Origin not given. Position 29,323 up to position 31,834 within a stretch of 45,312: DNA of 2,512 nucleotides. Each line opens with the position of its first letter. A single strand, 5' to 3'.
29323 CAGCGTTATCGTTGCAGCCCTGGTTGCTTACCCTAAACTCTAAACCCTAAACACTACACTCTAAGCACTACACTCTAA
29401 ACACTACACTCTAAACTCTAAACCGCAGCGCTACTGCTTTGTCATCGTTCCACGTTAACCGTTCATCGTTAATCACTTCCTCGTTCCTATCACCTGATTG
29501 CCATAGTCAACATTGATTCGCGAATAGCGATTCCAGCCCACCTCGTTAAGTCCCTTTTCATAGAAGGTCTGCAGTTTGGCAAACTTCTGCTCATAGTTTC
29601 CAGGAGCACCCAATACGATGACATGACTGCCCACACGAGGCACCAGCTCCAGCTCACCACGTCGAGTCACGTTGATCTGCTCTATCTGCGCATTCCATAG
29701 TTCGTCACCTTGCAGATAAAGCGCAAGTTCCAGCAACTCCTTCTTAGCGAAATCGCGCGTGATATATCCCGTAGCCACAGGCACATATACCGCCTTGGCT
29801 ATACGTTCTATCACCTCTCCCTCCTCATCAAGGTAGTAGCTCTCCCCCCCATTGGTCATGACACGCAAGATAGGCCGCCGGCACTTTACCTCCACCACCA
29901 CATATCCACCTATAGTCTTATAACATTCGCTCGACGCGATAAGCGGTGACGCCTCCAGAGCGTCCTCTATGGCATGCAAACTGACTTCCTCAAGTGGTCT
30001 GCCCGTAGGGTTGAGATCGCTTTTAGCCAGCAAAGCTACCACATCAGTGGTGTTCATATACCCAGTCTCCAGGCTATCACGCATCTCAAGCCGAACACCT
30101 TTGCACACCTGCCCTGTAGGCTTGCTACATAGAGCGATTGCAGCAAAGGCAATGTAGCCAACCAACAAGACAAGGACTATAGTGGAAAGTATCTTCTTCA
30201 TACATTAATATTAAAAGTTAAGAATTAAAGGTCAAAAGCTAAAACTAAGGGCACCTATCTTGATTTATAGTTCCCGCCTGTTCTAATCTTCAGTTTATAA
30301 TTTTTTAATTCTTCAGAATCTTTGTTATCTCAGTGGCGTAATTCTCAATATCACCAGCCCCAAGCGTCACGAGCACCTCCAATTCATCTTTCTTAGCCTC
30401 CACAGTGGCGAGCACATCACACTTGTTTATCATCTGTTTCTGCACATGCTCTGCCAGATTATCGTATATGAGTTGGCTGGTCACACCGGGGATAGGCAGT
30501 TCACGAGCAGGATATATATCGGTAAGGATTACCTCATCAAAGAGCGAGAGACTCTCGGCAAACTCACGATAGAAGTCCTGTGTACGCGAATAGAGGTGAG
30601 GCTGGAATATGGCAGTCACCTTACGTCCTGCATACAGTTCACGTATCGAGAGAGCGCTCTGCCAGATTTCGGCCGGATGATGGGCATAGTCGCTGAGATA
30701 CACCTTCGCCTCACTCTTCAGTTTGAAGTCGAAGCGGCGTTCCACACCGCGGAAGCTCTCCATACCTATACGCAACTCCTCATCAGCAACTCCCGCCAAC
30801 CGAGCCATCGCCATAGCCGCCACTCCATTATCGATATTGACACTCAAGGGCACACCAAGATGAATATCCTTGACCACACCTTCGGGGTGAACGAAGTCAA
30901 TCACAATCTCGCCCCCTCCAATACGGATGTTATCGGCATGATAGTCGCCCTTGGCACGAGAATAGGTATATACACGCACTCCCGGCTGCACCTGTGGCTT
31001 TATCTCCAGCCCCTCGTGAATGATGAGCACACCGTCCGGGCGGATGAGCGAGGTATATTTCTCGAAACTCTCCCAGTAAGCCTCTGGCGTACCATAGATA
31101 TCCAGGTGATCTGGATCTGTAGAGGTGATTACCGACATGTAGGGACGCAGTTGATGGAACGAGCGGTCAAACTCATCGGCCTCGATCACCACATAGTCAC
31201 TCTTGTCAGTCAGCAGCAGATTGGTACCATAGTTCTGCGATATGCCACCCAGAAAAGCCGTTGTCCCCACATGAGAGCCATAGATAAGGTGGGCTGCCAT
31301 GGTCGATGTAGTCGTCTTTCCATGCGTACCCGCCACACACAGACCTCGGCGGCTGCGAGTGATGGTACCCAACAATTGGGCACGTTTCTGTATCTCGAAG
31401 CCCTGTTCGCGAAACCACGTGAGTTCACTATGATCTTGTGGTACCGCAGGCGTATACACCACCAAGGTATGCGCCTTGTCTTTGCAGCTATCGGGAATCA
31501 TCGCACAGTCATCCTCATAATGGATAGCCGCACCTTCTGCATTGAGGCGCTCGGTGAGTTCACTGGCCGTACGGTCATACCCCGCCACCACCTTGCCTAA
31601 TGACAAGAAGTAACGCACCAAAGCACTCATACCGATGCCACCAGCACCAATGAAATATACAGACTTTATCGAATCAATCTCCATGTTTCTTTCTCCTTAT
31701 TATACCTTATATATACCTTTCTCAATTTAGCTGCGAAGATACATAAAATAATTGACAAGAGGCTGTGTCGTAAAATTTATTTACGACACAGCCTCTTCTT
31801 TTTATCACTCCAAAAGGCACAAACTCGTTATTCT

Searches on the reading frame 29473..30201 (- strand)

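Call 5: search_protein_families(library=pfam, proteins=[window:29473-30201:-], max_evalue=0.01)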
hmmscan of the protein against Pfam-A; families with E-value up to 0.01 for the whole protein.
window:29473-30201:- (242 aa): 1 family
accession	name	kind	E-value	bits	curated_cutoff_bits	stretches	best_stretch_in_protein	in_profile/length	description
PF03799.20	FtsQ_DivIB_C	-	8.4e-06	27.1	21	1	115-216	4-102/114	Cell division protein FtsQ/DivIB, C-terminal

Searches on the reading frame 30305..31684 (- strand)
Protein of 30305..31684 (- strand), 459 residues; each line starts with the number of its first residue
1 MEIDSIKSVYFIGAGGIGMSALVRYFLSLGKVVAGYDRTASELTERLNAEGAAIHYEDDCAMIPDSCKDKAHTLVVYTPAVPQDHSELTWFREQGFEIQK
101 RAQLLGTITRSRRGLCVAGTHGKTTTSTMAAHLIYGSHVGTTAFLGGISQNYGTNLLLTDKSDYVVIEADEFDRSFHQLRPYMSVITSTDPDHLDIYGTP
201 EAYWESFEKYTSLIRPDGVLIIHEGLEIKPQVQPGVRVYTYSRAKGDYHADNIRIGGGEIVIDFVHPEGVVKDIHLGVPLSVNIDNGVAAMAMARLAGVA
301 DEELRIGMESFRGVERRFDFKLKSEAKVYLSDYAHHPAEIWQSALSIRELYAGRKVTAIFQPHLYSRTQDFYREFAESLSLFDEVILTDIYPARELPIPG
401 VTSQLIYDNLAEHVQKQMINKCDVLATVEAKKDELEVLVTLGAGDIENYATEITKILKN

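Call 5: search_protein_families(library=pfam, proteins=[window:30305-31684:-], max_evalue=0.01)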
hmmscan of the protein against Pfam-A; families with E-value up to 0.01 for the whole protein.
window:30305-31684:- (459 aa): 3 families
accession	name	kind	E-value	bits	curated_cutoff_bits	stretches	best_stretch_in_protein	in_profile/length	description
PF08245.18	Mur_ligase_M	-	3.5e-21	76.5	24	1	117-294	1-200/200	Mur ligase middle domain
PF01225.30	Mur_ligase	-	8.4e-17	61.8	21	1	9-112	2-94/95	Mur ligase family, catalytic domain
PF02875.26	Mur_ligase_C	-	1.7e-11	45.4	28.4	1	316-423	1-105/127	Mur ligase, glutamate ligase domain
